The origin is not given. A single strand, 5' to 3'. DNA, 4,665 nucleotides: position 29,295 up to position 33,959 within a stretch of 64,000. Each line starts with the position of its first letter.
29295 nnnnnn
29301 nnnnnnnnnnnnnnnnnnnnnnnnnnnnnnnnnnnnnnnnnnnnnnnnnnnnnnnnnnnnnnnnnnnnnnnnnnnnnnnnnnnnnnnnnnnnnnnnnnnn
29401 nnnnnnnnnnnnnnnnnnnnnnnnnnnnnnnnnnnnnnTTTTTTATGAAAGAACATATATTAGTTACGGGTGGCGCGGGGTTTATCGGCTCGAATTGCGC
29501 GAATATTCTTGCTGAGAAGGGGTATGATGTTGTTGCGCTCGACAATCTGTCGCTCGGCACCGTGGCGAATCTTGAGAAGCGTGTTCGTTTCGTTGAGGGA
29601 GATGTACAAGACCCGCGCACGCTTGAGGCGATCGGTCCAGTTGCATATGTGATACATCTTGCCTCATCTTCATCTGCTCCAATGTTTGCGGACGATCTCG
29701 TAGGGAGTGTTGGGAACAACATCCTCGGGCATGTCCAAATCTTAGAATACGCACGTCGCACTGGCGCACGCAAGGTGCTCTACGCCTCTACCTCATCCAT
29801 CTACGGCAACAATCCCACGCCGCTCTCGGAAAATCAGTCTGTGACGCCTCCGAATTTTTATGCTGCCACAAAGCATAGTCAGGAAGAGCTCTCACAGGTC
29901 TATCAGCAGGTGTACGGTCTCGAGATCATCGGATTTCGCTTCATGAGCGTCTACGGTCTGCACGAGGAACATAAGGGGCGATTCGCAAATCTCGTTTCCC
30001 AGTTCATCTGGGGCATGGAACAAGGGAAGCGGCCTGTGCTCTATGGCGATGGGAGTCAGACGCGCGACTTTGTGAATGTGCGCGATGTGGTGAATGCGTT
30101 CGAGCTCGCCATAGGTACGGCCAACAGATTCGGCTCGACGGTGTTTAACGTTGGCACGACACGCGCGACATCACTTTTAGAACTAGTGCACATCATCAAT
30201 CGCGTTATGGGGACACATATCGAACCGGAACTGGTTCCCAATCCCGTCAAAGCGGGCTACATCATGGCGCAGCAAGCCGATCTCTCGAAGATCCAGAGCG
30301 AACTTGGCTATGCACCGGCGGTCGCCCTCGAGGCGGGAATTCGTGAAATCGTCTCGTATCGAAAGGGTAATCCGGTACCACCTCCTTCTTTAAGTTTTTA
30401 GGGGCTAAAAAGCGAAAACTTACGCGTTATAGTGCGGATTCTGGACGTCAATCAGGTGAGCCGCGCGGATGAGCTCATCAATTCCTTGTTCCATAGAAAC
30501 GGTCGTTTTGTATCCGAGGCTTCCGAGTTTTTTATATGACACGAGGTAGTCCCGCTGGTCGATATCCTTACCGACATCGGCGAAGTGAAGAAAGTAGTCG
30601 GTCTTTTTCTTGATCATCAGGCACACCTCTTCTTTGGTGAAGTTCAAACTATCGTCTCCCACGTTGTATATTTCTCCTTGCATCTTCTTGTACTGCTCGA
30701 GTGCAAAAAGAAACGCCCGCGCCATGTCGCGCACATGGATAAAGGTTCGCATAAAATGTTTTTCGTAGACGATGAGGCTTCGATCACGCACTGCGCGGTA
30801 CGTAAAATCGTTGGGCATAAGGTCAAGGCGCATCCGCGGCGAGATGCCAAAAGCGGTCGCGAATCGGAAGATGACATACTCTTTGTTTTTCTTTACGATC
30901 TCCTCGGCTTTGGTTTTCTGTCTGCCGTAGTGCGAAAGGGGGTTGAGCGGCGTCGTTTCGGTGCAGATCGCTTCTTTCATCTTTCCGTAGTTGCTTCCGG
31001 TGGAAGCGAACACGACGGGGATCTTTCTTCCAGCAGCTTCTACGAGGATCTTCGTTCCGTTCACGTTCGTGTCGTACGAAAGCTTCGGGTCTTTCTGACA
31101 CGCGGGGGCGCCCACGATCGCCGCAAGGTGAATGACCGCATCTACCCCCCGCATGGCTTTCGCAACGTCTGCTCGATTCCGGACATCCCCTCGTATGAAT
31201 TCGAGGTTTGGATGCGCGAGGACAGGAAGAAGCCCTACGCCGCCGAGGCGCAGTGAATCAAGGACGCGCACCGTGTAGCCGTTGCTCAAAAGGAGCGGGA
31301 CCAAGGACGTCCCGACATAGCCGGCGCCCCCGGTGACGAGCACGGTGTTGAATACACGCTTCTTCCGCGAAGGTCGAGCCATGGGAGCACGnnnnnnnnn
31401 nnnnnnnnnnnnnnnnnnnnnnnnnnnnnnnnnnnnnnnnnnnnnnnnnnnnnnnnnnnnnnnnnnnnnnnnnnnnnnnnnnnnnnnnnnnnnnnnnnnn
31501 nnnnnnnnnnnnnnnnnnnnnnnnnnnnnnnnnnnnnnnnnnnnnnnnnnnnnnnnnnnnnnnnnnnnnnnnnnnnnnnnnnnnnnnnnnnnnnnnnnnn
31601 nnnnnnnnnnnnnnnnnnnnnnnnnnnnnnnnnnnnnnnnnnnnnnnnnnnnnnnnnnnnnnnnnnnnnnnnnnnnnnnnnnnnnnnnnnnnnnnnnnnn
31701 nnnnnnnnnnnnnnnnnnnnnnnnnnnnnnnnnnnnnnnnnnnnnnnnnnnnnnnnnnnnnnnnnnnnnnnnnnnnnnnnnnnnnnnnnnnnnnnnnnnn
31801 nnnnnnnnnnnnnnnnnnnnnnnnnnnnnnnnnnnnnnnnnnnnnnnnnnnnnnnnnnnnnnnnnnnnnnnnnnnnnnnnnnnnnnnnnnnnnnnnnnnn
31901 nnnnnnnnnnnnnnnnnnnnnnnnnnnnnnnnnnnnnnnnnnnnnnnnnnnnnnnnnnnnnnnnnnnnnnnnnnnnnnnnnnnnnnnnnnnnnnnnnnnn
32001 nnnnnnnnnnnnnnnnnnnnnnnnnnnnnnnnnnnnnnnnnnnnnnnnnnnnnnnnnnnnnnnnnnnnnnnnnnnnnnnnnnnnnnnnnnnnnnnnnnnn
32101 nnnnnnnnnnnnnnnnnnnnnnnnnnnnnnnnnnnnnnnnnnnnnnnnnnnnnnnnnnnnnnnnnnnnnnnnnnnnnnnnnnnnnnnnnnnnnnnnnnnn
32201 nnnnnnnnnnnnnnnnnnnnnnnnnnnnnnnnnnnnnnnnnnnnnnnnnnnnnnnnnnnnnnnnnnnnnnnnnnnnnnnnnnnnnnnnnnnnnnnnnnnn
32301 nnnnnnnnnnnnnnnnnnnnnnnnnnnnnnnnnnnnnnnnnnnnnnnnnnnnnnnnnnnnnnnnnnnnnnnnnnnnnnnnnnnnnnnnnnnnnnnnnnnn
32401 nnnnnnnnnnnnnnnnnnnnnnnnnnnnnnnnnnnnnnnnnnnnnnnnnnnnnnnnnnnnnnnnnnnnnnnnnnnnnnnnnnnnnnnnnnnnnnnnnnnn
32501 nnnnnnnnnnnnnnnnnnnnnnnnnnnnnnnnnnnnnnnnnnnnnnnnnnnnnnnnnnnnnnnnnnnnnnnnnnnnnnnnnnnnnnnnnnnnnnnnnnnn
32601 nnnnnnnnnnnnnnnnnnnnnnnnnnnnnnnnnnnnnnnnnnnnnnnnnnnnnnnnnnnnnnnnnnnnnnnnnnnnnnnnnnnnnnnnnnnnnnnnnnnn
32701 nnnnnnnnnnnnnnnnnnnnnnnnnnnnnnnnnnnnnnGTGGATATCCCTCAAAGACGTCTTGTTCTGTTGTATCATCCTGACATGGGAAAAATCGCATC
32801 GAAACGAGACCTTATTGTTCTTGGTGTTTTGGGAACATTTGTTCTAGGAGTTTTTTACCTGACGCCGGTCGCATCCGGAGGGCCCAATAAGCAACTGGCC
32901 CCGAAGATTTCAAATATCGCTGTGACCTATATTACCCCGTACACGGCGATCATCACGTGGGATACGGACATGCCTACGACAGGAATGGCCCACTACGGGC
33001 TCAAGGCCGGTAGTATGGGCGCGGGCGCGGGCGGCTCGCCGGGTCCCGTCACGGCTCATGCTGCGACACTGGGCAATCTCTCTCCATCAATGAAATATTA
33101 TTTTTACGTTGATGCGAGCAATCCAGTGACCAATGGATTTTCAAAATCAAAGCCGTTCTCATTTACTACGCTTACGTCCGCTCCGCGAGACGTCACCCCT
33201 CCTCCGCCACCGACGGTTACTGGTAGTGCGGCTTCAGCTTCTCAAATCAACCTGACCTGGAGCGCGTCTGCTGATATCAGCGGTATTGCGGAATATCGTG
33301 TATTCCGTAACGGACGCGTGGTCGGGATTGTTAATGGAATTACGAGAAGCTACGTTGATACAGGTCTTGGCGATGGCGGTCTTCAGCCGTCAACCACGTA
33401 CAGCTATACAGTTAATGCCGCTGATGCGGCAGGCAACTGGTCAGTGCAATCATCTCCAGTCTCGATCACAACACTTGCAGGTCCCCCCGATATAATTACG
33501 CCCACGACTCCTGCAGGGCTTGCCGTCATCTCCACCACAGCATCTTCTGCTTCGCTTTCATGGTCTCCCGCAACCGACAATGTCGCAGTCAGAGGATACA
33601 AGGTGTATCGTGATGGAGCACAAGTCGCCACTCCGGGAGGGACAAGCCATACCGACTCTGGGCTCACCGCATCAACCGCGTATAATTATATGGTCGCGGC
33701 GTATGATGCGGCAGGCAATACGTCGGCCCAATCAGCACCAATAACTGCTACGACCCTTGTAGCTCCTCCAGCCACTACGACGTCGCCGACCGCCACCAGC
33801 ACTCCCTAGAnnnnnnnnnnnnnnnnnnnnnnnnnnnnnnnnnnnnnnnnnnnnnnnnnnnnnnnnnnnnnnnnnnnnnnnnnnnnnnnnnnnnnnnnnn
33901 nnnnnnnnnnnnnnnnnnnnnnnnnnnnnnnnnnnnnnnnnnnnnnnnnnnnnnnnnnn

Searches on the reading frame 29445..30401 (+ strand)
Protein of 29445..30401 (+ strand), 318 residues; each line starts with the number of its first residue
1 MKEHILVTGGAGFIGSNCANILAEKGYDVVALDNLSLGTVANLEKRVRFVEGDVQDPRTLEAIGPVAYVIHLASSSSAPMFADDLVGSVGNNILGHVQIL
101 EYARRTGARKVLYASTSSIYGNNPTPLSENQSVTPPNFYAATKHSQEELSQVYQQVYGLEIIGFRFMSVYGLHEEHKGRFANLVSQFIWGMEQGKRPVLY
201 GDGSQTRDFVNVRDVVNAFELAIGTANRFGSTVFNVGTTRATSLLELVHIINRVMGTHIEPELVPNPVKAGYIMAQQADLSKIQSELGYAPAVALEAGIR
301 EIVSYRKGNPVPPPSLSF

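Call 14: search_protein_families(library=pfam, proteins=[window:29445-30401:+], max_evalue=0.001)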
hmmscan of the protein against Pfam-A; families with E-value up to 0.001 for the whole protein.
window:29445-30401:+ (318 aa): 9 families
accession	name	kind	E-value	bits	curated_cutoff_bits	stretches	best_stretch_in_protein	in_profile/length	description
PF01370.27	Epimerase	-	1.6e-50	172.2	20.9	1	5-237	1-240/240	NAD dependent epimerase/dehydratase family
PF16363.11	GDP_Man_Dehyd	-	6.1e-43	148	27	1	6-301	1-331/332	GDP-mannose 4,6 dehydratase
PF01073.25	3Beta_HSD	-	1.9e-11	44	22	1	6-222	1-228/280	3-beta hydroxysteroid dehydrogenase/isomerase family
PF02719.21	Polysacc_synt_2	-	3.9e-10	39.8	20.2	1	5-227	1-221/293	Polysaccharide biosynthesis protein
PF04321.23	RmlD_sub_bind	-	5.6e-10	39.2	27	1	4-175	2-157/287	RmlD substrate binding domain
PF07993.18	NAD_binding_4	-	1.5e-08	34.6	20.1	1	42-218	58-257/258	Male sterility protein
PF13460.12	NAD_binding_10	-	1.8e-07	31.7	27.2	1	9-148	1-129/184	NAD(P)H-binding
PF05368.20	NmrA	-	1.8e-05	25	27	0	1-114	1-105/298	NmrA-like family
PF00106.31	adh_short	-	3.3e-05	23.9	26.6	1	4-62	2-66/195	short chain dehydrogenase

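Call 51: search_protein_families(library=ncbifam, proteins=[window:29445-30401:+], max_evalue=1e-10)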
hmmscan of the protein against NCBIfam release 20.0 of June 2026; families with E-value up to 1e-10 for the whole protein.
window:29445-30401:+ (318 aa): 15 families
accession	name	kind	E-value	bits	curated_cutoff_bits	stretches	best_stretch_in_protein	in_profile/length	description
TIGR02197.1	heptose_epim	equivalog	2.3e-49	168.3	274.6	1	5-304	1-311/316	ADP-glyceromanno-heptose 6-epimerase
TIGR01179.1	galE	equivalog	8.7e-43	146.4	262.3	1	5-301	2-320/332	UDP-glucose 4-epimerase GalE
TIGR01181.1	dTDP_gluc_dehyt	equivalog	2.4e-39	135.3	365.1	1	5-307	2-312/321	dTDP-glucose 4,6-dehydratase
NF011728.1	PRK15181.1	equivalog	9.4e-33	113.6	760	1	4-303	17-334/348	Vi polysaccharide biosynthesis UDP-N-acetylglucosaminuronic acid C-4 epimerase TviC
TIGR04180.1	EDH_00030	hypoth_equivalog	1.8e-32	112.6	475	1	5-262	1-263/297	NAD-dependent 4,6-dehydratase LegB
NF008360.0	PRK11150.1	equivalog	2.6e-27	95.8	452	1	5-289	2-288/310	ADP-glyceromanno-heptose 6-epimerase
NF007956.0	PRK10675.1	subfamily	1.8e-22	79.9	394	1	4-301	2-324/338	UDP-glucose 4-epimerase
NF007582.0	PRK10217.1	equivalog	9.2e-19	67.7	698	1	4-306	3-331/355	dTDP-glucose 4,6-dehydratase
NF007490.0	PRK10084.1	subfamily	2.2e-18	66.4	649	1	4-306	2-334/361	dTDP-glucose 4,6-dehydratase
NF047922.1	GDPFucSynFcl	equivalog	7.6e-16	58.4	500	1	2-302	2-297/308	GDP-L-fucose synthase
TIGR03466.1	HpnA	hypoth_equivalog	8.3e-16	57.8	367.65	1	5-146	3-145/327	hopanoid-associated sugar epimerase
NF042422.1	oxyalk_red_OleD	equivalog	1.1e-14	54.6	580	1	4-132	2-126/329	2-alkyl-3-oxoalkanoate reductase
NF052578.1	StrlDmthSdmBMthl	equivalog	1.2e-12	48.3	600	1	5-256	3-246/328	sterol demethylase protein SdmB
NF043036.1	ErythonDh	equivalog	2e-12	47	325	1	4-150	2-160/321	D-erythronate dehydrogenase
NF042423.1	oxyalk_red_Shew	equivalog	2.5e-11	43.2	580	0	3-176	9-181/331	2-alkyl-3-oxoalkanoate reductase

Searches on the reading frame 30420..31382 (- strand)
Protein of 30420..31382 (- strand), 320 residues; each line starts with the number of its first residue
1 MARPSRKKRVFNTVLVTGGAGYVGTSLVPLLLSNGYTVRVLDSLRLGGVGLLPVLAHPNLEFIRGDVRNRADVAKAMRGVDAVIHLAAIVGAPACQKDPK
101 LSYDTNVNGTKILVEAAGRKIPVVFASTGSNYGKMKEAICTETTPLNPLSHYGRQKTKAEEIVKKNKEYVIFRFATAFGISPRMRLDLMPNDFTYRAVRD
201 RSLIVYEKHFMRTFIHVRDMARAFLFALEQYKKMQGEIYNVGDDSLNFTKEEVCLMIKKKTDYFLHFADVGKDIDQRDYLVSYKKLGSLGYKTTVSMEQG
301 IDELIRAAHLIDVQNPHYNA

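Call 14: search_protein_families(library=pfam, proteins=[window:30420-31382:-], max_evalue=0.001)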
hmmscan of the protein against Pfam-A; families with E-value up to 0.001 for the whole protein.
window:30420-31382:- (320 aa): 8 families
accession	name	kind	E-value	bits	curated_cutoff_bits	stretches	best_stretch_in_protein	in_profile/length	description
PF01370.27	Epimerase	-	3e-43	148.4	20.9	1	14-242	1-240/240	NAD dependent epimerase/dehydratase family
PF16363.11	GDP_Man_Dehyd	-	7.4e-32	111.5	27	1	15-303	1-331/332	GDP-mannose 4,6 dehydratase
PF04321.23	RmlD_sub_bind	-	3.5e-19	69.4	27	1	13-233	2-202/287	RmlD substrate binding domain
PF01073.25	3Beta_HSD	-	8.4e-19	68.1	22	1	15-168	1-162/280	3-beta hydroxysteroid dehydrogenase/isomerase family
PF02719.21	Polysacc_synt_2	-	1.3e-10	41.4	20.2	1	14-120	1-118/293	Polysaccharide biosynthesis protein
PF05368.20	NmrA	-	2.9e-10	40.7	27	1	13-264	4-237/298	NmrA-like family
PF13460.12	NAD_binding_10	-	3e-10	40.7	27.2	1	18-174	1-143/184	NAD(P)H-binding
PF07993.18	NAD_binding_4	-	5.8e-07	29.4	20.1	1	70-173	79-203/258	Male sterility protein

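Call 51: search_protein_families(library=ncbifam, proteins=[window:30420-31382:-], max_evalue=1e-10)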
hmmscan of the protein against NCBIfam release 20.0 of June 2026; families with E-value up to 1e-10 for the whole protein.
window:30420-31382:- (320 aa): 14 families
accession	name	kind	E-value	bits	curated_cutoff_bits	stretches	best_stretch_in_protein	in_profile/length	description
TIGR01179.1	galE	equivalog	5e-35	120.9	262.3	1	14-246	2-261/332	UDP-glucose 4-epimerase GalE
TIGR01181.1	dTDP_gluc_dehyt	equivalog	1e-31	110.2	365.1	1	14-305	2-308/321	dTDP-glucose 4,6-dehydratase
TIGR04180.1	EDH_00030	hypoth_equivalog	2.8e-25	89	475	1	14-245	1-241/297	NAD-dependent 4,6-dehydratase LegB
TIGR03466.1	HpnA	hypoth_equivalog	5.8e-23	81.3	367.65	1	13-249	2-236/327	hopanoid-associated sugar epimerase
NF007956.0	PRK10675.1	subfamily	6.1e-21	74.9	394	1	13-243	2-263/338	UDP-glucose 4-epimerase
NF043036.1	ErythonDh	equivalog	5.3e-20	71.9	325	1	14-164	3-161/321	D-erythronate dehydrogenase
TIGR02197.1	heptose_epim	equivalog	1.4e-19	70.4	274.6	1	14-256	1-257/316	ADP-glyceromanno-heptose 6-epimerase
NF042423.1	oxyalk_red_Shew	equivalog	2.3e-15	56.5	580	1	11-168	8-161/331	2-alkyl-3-oxoalkanoate reductase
TIGR03589.1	PseB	equivalog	2.5e-14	53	407.75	1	12-117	5-112/324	UDP-N-acetylglucosamine 4,6-dehydratase (inverting)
NF052578.1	StrlDmthSdmBMthl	equivalog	3.6e-14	53.3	600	1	13-241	2-227/328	sterol demethylase protein SdmB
TIGR01214.1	rmlD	equivalog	1.4e-13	50.6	224.05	1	13-183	1-156/285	dTDP-4-dehydrorhamnose reductase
NF007582.0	PRK10217.1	equivalog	2.9e-13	49.6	698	1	13-244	3-254/355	dTDP-glucose 4,6-dehydratase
NF042422.1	oxyalk_red_OleD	equivalog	4.2e-13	49.4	580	1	14-166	3-153/329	2-alkyl-3-oxoalkanoate reductase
NF007490.0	PRK10084.1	subfamily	3.8e-11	42.6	649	0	14-118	3-112/361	dTDP-glucose 4,6-dehydratase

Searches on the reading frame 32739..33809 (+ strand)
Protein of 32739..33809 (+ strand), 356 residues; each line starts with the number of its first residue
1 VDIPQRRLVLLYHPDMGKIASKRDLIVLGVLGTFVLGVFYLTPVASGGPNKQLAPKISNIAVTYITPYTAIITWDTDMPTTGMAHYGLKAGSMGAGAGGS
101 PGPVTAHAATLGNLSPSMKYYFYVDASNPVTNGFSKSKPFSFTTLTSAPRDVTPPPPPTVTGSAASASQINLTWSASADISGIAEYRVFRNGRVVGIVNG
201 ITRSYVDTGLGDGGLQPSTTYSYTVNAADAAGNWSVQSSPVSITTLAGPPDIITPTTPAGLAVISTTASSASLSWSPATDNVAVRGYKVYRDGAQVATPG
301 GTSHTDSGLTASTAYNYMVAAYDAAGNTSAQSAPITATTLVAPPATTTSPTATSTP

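Call 49: search_protein_families(library=pfam, proteins=[window:32739-33809:+], max_evalue=0.001)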
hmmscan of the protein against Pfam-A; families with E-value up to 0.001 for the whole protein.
window:32739-33809:+ (356 aa): 6 families
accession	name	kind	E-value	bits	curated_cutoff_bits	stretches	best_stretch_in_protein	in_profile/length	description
PF00041.27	fn3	-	3.2e-24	85.4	25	3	257-337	2-83/84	Fibronectin type III domain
PF16656.11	Pur_ac_phosph_N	-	9.2e-12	45.8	30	1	59-144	5-93/93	Purple acid Phosphatase, N-terminal domain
PF25059.1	FN3_DSCAM-DSCAML_C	-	1.1e-06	29.3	39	0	306-338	49-81/89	DSCAM/DSCAML C-terminal Fn3-like domain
PF25788.1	Ig_Rha78A_N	-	7.6e-05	23.4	27.4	0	214-245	70-101/105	Rha78A-like, N-terminal immunoglobulin domain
PF18370.7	RGI_lyase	-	0.00013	22.7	27.8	0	262-322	11-71/86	Rhamnogalacturonan I lyases beta-sheet domain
PF25523.1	Ig_RIMBP2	-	0.00059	20.2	27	0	255-300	3-56/105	RIMBP2-like, immunoglobulin-like domain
